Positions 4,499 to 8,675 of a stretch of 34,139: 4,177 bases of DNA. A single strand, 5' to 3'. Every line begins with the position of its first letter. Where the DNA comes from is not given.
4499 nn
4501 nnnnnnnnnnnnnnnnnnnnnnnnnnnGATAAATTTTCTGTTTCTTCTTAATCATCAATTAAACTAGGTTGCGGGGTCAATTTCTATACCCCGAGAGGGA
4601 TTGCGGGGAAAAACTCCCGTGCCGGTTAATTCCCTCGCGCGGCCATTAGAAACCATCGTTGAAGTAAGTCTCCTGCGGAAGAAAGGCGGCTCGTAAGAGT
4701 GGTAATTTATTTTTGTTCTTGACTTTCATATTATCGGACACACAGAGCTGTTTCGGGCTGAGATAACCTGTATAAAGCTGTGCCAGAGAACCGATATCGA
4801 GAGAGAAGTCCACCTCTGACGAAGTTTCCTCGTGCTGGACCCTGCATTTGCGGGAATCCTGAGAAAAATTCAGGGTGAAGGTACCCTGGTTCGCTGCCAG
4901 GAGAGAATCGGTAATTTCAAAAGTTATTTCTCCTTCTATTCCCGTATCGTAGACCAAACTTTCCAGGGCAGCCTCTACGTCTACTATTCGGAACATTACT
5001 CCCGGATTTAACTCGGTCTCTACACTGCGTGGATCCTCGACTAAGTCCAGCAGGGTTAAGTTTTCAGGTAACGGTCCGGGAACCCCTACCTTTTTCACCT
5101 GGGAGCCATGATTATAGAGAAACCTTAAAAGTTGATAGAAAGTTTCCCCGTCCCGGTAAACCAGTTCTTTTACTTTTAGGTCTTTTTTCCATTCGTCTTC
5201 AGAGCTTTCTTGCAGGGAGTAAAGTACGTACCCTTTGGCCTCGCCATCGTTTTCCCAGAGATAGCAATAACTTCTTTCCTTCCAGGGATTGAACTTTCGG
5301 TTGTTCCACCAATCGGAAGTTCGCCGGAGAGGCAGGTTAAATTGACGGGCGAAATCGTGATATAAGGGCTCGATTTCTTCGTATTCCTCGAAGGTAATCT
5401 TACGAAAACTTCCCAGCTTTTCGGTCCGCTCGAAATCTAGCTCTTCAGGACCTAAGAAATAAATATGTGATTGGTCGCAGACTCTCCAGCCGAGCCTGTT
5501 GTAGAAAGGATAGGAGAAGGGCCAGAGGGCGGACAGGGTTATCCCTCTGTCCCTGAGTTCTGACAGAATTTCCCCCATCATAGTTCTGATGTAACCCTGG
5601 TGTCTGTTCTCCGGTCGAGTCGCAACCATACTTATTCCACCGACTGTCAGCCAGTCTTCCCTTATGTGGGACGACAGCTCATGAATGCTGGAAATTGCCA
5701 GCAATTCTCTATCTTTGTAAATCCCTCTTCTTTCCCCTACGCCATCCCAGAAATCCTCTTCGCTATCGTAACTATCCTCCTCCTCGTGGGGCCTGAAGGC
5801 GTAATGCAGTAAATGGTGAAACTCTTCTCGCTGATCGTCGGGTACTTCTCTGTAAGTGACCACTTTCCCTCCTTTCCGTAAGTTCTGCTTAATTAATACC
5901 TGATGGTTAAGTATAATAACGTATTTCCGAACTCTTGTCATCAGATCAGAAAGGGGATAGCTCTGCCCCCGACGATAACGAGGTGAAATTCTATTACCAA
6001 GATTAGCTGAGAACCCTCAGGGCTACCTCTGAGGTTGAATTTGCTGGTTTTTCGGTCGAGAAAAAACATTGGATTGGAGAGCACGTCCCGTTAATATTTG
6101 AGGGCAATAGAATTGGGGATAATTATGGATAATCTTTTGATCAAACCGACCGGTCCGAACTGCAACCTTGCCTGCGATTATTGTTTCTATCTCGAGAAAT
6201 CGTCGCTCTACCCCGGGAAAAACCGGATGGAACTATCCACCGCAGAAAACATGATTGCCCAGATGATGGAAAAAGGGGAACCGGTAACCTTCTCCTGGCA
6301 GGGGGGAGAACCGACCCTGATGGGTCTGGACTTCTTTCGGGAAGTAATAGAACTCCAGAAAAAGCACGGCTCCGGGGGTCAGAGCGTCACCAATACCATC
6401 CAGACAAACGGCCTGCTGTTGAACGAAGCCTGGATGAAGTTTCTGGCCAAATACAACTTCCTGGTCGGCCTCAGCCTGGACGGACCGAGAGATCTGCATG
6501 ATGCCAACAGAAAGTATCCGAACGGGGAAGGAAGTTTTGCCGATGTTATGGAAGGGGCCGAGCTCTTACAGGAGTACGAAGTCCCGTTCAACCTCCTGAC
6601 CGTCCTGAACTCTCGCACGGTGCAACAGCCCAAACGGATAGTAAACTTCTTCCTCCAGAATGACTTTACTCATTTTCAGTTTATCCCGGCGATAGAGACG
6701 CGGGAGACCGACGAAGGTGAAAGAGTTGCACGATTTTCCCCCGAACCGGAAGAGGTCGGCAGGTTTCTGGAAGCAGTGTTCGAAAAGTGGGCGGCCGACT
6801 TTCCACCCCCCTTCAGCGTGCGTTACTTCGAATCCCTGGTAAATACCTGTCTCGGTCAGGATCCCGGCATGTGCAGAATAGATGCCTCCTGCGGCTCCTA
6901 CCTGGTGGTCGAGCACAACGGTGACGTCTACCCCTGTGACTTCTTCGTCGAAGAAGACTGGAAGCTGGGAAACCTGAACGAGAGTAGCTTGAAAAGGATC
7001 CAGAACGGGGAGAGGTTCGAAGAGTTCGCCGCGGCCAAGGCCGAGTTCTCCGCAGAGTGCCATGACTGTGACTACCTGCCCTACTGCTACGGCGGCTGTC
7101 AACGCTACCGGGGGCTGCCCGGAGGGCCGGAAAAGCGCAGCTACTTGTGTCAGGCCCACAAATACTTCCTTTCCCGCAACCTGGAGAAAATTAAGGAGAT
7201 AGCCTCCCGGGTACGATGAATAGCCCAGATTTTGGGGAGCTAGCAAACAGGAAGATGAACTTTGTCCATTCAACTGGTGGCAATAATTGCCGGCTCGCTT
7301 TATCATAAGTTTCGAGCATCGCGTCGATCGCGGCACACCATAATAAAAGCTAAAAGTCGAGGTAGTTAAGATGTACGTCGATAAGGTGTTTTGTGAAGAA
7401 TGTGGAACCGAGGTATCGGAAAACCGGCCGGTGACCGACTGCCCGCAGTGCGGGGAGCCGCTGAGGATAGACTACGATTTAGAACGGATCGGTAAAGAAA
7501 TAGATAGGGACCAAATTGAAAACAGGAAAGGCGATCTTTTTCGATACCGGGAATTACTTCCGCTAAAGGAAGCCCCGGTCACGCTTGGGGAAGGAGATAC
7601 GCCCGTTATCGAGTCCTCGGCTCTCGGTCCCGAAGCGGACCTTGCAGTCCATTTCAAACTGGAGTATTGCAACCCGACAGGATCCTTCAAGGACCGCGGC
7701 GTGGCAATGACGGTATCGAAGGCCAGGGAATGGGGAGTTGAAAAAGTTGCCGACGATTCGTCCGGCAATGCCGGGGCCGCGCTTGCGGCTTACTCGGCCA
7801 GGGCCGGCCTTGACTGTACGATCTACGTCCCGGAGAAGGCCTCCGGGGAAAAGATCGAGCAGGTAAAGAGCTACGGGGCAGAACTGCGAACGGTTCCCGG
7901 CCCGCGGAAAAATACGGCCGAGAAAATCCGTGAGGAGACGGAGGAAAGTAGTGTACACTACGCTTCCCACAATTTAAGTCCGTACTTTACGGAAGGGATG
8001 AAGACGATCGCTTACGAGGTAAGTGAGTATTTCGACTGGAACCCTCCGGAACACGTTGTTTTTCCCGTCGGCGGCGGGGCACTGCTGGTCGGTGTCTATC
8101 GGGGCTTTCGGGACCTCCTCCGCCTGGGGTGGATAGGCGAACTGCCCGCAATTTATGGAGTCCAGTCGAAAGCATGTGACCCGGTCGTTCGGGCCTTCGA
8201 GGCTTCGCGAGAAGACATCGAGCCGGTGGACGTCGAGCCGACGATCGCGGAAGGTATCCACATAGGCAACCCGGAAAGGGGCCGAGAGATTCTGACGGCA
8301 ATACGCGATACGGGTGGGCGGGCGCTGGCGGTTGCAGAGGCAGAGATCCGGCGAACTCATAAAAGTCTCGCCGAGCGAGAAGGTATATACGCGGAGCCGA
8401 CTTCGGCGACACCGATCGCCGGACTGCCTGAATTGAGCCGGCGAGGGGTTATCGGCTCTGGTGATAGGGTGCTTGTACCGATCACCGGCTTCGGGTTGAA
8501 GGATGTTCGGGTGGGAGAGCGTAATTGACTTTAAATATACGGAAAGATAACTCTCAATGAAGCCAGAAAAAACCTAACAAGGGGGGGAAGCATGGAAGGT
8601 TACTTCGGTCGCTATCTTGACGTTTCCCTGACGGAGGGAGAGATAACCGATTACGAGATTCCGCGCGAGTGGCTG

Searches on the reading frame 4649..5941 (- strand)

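Call 40: search_protein_families(library=pfam, proteins=[window:4649-5941:-], max_evalue=0.00001)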
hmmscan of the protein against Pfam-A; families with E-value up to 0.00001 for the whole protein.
window:4649-5941:- (431 aa): 4 families
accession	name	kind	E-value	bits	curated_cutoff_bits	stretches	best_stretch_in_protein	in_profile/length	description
PF13527.13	Acetyltransf_9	-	5.7e-25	88.2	25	1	30-154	2-126/127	Acetyltransferase (GNAT) domain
PF17668.7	Acetyltransf_17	-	5.4e-21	75.8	25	1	205-319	3-114/114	Acetyltransferase (GNAT) domain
PF13530.11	SCP2_2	-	3.7e-19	69.7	23.2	1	322-427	1-104/105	Sterol carrier protein domain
PF00583.31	Acetyltransf_1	-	4.6e-06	27.3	20.7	0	70-152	34-116/116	Acetyltransferase (GNAT) family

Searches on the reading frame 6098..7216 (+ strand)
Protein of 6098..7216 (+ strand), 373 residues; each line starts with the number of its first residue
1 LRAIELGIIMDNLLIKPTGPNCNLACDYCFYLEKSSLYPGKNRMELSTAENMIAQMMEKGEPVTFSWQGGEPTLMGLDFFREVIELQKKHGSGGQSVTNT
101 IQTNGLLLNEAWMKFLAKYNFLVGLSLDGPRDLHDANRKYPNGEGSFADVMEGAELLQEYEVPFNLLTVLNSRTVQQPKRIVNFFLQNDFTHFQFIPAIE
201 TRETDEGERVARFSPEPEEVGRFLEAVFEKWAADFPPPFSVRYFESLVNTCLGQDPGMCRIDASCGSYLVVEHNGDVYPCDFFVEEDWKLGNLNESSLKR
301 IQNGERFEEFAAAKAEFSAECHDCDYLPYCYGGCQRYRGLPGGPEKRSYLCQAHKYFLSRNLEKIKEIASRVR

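Call 29: search_protein_families(library=pfam, proteins=[window:6098-7216:+], max_evalue=0.00001)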
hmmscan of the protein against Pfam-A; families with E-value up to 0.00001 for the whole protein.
window:6098-7216:+ (373 aa): 2 families
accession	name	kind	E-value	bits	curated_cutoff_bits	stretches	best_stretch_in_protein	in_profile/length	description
PF04055.27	Radical_SAM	-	9.4e-20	71.9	29.5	1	18-184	3-165/166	Radical SAM superfamily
PF13186.11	SPASM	-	3.2e-14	53.4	21.5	1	267-325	6-67/67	Iron-sulfur cluster-binding domain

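Call 64: search_protein_families(library=ncbifam, proteins=[window:6098-7216:+], max_evalue=0.00001)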
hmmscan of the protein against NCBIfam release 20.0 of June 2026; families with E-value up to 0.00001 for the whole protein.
window:6098-7216:+ (373 aa): 59 families (the best 25 are shown)
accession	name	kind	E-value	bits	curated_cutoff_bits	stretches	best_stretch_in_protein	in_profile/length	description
TIGR03942.1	sulfatase_rSAM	equivalog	1.6e-120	402.5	349.45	1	13-369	2-361/363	anaerobic sulfatase maturase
NF010321.0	PRK13758.1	equivalog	3.9e-89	299.4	441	1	12-372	5-369/370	anaerobic sulfatase-maturase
NF010308.0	PRK13745.1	equivalog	4.2e-79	266.4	484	1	13-358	15-378/412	anaerobic sulfatase-maturation protein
NF041298.1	rSAM_mat_DynA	equivalog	2.1e-61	207.9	450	1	14-354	4-342/356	dynobactin maturation radical SAM/SPASM protein DynA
TIGR04261.1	rSAM_GlyRichRpt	subfamily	9.5e-47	159.7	310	1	20-334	5-327/363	cyclophane-forming radical SAM/SPASM peptide maturase GrrM/OscB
NF041300.1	rSAM_mat_DarW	exception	4e-44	151.1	650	1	21-338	50-370/415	radical SAM/SPASM peptide maturase DarW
NF041707.1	rSAM_YhhB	equivalog_domain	5.1e-40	137.5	445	1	11-365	2-365/369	cyclophane-forming radical SAM/SPASM peptide maturase YhhB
TIGR04083.1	rSAM_pep_methan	hypoth_equivalog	2.4e-39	135.3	300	1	15-335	4-311/376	TIGR04083 family peptide-modifying radical SAM enzyme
NF038005.1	rSAM_mat_DarE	equivalog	1.5e-38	132.7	650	1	20-338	82-404/432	darobactin maturation radical SAM/SPASM protein DarE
NF047865.1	rSAM_PapB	equivalog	2.4e-38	132.2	340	1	21-336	12-318/330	PapB family radical SAM/SPASM ranthipeptide maturase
NF041718.1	rSAM_phane_AMC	equivalog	2.7e-37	128.6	425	1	10-334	5-327/362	cyclophane-forming radical SAM peptide maturase AmcB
TIGR03978.1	rSAM_paired_1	equivalog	1e-34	120.1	370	1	21-366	92-452/466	His-Xaa-Ser system radical SAM maturase HxsB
TIGR04269.1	SAM_SPASM_FxsB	subfamily_domain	2.5e-32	112.3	370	1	20-338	10-337/363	FxsB family cyclophane-forming radical SAM/SPASM peptide maturase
TIGR04064.1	rSAM_nif11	equivalog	9.6e-31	107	518.7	1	21-344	87-410/459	nif11-like peptide radical SAM maturase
TIGR04068.1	rSAM_ocin_clost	equivalog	1.4e-30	106.6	500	1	20-192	92-269/462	Cys-rich peptide radical SAM maturase CcpM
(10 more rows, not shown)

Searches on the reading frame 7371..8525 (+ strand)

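Call 29: search_protein_families(library=pfam, proteins=[window:7371-8525:+], max_evalue=0.00001)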
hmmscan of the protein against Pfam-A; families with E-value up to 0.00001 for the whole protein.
window:7371-8525:+ (385 aa): 1 family
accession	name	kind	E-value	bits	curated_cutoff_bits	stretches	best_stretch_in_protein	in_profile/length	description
PF00291.31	PALP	-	8.4e-82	275.2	35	1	70-373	1-295/295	Pyridoxal-phosphate dependent enzyme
